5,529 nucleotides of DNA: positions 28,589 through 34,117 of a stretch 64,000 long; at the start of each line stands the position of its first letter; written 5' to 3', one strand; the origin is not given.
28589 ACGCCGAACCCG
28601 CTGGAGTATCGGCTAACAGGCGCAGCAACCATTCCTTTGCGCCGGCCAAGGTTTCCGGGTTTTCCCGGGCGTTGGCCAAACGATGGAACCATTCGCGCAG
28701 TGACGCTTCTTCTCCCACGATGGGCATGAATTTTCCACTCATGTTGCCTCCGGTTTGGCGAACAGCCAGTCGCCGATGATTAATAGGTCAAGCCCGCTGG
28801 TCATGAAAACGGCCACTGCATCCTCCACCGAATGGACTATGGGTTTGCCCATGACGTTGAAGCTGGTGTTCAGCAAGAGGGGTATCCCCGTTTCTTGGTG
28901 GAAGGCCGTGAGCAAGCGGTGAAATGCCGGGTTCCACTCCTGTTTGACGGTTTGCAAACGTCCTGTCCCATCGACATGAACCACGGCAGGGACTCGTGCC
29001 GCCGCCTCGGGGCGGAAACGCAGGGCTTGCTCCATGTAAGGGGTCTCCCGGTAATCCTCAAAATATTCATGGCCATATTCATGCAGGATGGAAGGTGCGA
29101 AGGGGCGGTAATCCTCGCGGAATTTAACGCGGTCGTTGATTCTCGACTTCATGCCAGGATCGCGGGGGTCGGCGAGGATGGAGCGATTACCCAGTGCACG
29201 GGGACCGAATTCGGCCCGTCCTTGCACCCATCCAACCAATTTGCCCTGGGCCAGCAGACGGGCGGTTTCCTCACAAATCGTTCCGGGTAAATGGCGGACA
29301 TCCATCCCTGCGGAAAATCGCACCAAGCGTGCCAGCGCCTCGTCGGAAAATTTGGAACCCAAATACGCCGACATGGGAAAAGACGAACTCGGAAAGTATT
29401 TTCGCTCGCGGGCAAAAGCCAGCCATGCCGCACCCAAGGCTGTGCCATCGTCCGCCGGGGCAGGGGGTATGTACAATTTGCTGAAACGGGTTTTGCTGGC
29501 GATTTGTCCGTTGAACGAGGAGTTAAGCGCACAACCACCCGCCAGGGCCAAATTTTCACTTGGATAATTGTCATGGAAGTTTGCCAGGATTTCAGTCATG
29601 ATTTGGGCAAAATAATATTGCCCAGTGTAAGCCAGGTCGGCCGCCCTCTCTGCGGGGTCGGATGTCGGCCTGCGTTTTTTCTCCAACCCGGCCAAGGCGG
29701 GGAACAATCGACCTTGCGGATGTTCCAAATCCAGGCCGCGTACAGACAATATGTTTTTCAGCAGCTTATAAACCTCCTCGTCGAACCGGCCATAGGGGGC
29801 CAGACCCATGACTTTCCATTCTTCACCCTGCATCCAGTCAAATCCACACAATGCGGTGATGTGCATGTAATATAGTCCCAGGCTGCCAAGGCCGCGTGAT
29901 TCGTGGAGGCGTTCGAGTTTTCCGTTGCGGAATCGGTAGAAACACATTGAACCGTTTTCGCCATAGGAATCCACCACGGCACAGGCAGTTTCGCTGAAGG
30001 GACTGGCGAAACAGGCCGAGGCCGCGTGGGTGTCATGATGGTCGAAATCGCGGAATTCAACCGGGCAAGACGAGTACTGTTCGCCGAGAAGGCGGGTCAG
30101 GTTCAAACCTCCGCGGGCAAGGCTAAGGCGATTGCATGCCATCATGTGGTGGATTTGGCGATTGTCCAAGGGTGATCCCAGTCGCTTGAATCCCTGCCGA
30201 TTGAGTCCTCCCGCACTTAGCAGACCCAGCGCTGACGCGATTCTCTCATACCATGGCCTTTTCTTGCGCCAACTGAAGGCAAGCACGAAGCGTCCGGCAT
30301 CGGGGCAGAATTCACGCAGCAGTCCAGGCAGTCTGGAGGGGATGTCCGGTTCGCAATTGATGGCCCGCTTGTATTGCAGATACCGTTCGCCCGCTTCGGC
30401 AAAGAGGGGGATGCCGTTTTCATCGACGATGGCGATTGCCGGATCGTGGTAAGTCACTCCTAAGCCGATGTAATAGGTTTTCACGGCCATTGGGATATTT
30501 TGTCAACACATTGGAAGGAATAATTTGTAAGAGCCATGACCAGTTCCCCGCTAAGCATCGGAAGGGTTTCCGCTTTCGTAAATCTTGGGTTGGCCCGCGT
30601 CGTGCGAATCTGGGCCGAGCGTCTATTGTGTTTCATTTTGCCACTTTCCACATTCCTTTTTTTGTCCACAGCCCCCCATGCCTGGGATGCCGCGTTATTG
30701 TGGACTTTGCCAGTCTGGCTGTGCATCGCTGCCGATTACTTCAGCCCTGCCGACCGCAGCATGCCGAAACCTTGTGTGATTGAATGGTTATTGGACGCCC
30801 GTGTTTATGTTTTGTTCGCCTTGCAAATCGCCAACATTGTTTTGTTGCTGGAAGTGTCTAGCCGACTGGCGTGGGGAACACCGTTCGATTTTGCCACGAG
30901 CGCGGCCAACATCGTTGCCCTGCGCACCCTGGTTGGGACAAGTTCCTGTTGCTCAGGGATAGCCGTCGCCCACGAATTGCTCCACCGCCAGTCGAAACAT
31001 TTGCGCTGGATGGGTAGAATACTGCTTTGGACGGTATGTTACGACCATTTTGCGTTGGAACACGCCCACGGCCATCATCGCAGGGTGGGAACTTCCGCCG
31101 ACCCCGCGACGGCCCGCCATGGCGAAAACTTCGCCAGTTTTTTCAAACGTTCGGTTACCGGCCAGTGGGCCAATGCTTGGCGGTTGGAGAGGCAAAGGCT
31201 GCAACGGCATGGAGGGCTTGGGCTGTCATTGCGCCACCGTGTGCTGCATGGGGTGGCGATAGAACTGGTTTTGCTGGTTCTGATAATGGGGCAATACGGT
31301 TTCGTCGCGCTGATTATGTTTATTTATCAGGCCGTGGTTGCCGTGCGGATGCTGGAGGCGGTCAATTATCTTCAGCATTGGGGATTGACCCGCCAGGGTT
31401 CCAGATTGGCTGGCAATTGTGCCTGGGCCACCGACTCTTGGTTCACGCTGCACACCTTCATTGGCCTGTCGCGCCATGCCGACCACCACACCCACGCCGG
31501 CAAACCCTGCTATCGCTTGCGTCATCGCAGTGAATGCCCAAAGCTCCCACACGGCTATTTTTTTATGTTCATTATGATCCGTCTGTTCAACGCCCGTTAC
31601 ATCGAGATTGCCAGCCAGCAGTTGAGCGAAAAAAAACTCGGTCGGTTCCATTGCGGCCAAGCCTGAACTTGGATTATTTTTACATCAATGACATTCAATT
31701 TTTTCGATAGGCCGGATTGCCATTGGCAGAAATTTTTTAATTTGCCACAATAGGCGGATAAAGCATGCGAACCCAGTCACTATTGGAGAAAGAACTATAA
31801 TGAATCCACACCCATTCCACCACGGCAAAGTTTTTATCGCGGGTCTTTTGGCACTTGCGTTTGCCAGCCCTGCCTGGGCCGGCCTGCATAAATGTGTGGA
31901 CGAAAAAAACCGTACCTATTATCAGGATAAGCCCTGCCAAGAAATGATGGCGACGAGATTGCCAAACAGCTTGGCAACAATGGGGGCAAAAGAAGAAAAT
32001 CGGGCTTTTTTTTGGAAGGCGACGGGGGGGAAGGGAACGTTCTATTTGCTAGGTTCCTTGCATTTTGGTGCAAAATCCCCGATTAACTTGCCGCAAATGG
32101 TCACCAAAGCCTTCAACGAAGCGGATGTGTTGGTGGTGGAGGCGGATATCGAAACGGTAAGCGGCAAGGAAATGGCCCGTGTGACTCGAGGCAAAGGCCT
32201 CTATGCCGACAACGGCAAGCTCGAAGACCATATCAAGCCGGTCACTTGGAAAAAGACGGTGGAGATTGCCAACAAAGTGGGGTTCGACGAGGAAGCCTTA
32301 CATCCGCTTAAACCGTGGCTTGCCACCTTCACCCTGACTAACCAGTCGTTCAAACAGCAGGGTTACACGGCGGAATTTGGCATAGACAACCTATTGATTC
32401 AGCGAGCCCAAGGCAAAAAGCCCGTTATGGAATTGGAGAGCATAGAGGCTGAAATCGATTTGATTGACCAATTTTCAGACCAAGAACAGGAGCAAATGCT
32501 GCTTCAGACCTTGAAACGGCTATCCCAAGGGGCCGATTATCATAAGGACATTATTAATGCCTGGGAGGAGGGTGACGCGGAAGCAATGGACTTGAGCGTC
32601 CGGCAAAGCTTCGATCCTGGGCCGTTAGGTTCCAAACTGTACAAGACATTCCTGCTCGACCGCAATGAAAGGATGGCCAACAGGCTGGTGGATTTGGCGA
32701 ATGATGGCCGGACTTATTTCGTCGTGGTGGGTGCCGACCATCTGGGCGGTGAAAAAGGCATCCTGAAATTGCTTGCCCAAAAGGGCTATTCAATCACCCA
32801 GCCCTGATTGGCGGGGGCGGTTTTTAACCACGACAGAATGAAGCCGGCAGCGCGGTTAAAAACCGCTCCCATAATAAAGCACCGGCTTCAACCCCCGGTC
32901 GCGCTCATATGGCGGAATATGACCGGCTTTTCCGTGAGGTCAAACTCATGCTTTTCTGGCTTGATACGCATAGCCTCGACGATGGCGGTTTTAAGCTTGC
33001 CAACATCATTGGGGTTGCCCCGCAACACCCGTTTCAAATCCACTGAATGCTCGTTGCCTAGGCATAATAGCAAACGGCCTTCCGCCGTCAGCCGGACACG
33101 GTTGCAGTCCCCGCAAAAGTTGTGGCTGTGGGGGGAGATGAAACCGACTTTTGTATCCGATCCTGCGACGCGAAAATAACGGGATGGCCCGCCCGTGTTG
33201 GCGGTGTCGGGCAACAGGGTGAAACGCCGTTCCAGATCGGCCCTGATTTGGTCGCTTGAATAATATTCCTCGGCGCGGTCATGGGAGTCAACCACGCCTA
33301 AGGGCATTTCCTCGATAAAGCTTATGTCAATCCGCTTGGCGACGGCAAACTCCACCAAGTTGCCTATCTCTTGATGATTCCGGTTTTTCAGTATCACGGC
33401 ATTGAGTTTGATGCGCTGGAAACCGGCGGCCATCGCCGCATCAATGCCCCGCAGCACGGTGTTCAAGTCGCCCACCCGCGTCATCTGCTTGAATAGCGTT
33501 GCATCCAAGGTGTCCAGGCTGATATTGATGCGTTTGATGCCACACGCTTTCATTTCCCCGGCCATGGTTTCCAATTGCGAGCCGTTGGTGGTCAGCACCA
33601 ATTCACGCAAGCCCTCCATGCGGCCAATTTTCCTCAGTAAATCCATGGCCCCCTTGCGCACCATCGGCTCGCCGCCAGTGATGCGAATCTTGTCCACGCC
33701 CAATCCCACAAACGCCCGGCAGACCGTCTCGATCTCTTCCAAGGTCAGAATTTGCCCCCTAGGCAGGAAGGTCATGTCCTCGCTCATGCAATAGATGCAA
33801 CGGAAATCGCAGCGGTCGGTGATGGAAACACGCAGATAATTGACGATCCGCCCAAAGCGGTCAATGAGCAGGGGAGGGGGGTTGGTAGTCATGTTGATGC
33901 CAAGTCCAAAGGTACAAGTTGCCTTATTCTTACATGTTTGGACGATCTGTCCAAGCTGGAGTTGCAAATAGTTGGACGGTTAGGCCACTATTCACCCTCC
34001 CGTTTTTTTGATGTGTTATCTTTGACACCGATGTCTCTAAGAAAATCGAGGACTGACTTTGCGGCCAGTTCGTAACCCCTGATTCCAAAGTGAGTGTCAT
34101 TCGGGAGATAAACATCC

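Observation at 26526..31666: Translationally coupled carbamoyltransferase and tandem HO-like di-iron protein, divergent from an AlkB-type hydroxylase: a candidate uncharacterised tailoring pathway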

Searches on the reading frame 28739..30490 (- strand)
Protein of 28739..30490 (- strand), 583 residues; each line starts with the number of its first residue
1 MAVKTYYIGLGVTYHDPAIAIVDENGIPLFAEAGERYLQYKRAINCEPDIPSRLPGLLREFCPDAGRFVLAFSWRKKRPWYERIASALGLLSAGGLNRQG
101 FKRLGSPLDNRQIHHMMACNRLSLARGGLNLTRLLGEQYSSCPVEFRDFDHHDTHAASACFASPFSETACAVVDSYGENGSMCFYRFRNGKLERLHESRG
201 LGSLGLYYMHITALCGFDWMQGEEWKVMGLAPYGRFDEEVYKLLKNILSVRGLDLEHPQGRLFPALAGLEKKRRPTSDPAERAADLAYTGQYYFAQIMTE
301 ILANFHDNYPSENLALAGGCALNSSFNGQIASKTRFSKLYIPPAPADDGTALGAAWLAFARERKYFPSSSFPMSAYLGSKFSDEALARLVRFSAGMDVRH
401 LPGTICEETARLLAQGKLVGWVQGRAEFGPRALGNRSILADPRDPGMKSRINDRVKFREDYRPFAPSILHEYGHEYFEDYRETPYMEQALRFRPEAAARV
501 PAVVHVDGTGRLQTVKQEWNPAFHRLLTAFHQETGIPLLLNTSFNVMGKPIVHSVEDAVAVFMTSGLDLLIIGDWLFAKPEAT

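Call 3: search_protein_families(library=pfam, proteins=[window:28739-30490:-], max_evalue=0.01)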
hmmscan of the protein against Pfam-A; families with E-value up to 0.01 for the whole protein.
window:28739-30490:- (583 aa): 3 families
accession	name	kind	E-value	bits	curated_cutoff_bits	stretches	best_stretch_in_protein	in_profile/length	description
PF16861.10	Carbam_trans_C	-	1.6e-71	239.8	27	1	410-579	1-170/170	Carbamoyltransferase C-terminus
PF02543.21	Carbam_trans_N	-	4.8e-30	105.6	24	1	149-355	130-345/346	Carbamoyltransferase N-terminus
PF22521.2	HypF_C_2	-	0.0046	17.2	27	1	281-353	164-240/241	Carbamoyltransferase, Kae1-like Domain, second subdomain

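Call 9: search_protein_families(library=ncbifam, proteins=[window:28739-30490:-], max_evalue=0.01)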
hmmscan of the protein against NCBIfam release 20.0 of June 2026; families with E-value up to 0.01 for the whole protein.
window:28739-30490:- (583 aa): 1 family
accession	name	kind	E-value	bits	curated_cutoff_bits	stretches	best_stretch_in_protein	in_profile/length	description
NF041651.1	nodul_NodU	equivalog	7.5e-51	173.5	1000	1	298-555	289-533/556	nodulation protein NodU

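Call 27: search_solved_structures(query=window:28742-30490:-, max_evalue=0.001, show_alignments=1)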
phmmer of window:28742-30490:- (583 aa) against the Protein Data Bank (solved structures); distinct sequences matched with E-value up to 0.001: 12.
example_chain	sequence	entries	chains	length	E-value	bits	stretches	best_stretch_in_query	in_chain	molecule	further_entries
9s2t_A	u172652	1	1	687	9.2e-74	252.2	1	147-577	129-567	Decarbamoylnovobiocin carbamoyltransferase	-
7vzq_A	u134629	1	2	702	1.4e-66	228.5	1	150-577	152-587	GdmN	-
7vyj_A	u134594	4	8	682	3.4e-66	227.2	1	150-577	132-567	GdmN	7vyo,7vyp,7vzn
7vx0_A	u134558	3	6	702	3.7e-66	227.1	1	150-577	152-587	GdmN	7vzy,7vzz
7vzu_A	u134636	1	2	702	3.9e-66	227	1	150-577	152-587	GdmN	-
3ver_A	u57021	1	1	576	2.1e-63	218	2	277-579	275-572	O-carbamoyltransferase TobZ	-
3vex_A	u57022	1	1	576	3.1e-63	217.4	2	277-579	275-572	O-carbamoyltransferase TobZ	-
3ven_A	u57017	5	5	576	3.6e-63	217.2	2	277-579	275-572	O-carbamoyltransferase TobZ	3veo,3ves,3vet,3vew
3vf4_A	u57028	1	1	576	5.8e-63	216.5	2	277-579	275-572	O-carbamoyltransferase TobZ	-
7xb6_A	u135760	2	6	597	6.4e-63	216.4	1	148-579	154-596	Carbamoyltransferase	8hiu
3vf2_A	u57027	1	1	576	7.4e-63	216.2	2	277-579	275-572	O-carbamoyltransferase TobZ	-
3vez_A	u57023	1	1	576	1.6e-62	215.1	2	277-579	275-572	O-carbamoyltransferase TobZ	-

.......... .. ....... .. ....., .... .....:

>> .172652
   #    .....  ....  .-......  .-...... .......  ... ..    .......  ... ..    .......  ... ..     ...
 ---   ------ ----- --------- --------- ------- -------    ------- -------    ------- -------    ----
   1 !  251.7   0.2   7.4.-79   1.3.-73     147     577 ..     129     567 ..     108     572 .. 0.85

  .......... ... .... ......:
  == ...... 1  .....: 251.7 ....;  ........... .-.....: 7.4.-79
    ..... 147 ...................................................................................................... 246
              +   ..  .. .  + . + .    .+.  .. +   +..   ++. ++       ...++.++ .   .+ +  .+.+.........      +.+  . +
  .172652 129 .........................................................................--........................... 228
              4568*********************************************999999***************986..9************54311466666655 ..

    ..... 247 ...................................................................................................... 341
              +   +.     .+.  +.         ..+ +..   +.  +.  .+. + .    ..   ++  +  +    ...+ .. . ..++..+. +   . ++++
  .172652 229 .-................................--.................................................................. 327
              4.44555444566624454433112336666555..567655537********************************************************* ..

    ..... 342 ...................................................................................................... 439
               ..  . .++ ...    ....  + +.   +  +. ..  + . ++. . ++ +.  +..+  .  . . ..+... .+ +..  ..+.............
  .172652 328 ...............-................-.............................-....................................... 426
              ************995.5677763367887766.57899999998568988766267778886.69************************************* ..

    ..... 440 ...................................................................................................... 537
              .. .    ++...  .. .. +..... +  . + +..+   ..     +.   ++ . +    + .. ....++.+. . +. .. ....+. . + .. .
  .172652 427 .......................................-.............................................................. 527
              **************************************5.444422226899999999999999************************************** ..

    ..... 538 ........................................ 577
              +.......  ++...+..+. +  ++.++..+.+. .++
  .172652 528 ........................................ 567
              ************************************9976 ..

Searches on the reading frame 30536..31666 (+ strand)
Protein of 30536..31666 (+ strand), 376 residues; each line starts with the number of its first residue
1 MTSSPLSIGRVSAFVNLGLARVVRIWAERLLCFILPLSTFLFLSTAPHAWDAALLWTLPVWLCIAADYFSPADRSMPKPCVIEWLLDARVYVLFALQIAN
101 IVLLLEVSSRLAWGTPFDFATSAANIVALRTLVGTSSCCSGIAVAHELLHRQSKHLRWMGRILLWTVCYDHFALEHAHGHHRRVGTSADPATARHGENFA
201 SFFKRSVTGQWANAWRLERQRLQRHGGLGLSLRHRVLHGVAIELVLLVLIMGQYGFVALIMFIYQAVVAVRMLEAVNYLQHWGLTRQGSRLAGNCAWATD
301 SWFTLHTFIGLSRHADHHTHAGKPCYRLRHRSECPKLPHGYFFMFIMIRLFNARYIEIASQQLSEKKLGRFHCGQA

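Call 3: search_protein_families(library=pfam, proteins=[window:30536-31666:+], max_evalue=0.01)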
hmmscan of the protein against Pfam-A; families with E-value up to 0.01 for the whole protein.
window:30536-31666:+ (376 aa): 1 family
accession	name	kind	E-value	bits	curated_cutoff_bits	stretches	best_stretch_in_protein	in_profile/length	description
PF00487.30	FA_desaturase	-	2e-24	87.1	29.7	1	127-330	7-233/253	Fatty acid desaturase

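Call 9: search_protein_families(library=ncbifam, proteins=[window:30536-31666:+], max_evalue=0.01)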
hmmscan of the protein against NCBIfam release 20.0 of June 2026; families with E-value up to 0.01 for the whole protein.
window:30536-31666:+ (376 aa): 0 families

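Call 28: search_solved_structures(query=window:30536-31663:+, max_evalue=0.01, show_alignments=1)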
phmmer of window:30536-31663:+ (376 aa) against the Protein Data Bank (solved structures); distinct sequences matched with E-value up to 0.01: 2.
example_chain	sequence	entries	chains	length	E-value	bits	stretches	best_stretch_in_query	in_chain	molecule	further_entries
8f6t_A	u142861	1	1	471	2.6e-38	135.2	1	35-346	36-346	Alkane 1-monooxygenase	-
8sbb_A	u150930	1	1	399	1.5e-34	122.8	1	32-347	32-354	Alkane 1-monooxygenase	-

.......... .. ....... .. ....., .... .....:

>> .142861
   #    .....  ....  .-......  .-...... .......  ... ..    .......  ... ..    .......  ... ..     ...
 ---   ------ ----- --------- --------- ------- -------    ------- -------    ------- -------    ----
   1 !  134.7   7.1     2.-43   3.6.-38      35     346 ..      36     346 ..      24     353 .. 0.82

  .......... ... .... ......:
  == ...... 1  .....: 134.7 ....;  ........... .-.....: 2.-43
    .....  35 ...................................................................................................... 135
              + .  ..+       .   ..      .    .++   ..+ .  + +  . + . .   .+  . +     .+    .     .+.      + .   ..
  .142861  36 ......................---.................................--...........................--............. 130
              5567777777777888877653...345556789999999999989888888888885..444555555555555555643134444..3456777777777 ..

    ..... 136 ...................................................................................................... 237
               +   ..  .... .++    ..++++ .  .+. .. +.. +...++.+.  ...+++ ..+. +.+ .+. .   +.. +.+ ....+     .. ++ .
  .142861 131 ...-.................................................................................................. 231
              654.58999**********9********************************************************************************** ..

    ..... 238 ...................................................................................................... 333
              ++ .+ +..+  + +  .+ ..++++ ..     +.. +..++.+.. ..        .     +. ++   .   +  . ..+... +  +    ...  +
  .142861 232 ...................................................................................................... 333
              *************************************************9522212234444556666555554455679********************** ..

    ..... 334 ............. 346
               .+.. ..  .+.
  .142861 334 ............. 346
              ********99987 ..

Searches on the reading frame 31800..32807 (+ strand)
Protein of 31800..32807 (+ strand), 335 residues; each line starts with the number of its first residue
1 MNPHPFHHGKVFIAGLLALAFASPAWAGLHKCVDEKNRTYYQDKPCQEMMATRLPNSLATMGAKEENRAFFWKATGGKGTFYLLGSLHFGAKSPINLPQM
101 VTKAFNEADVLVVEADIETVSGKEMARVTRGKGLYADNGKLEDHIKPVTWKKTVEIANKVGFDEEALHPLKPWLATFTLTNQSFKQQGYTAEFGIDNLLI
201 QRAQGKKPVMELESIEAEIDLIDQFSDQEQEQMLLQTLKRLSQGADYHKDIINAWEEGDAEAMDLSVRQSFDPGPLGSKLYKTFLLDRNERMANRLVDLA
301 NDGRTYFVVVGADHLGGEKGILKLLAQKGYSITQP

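Call 3: search_protein_families(library=pfam, proteins=[window:31800-32807:+], max_evalue=0.01)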
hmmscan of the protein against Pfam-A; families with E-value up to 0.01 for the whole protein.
window:31800-32807:+ (335 aa): 2 families
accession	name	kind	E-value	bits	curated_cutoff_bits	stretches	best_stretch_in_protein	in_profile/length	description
PF01963.22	TraB_PrgY_gumN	-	8.7e-59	200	26.8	1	70-334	1-263/263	TraB/PrgY/gumN family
PF13511.11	DUF4124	-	0.00097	19.8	22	1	16-50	1-35/56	Domain of unknown function (DUF4124)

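Call 9: search_protein_families(library=ncbifam, proteins=[window:31800-32807:+], max_evalue=0.01)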
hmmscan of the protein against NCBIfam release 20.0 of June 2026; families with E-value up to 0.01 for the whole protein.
window:31800-32807:+ (335 aa): 0 families

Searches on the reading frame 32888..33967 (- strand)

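Call 3: search_protein_families(library=pfam, proteins=[window:32888-33967:-], max_evalue=0.01)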
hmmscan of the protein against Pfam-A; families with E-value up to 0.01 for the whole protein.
window:32888-33967:- (359 aa): 3 families
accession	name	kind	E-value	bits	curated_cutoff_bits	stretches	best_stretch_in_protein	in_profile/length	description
PF06463.18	Mob_synth_C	-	1.2e-38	132.4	37.4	1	213-342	1-128/128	Molybdenum Cofactor Synthesis C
PF04055.27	Radical_SAM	-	2.1e-30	106.5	29.5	1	47-208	1-166/166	Radical SAM superfamily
PF13353.11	Fer4_12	-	2.8e-07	31.3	22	1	51-152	13-114/137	4Fe-4S single cluster domain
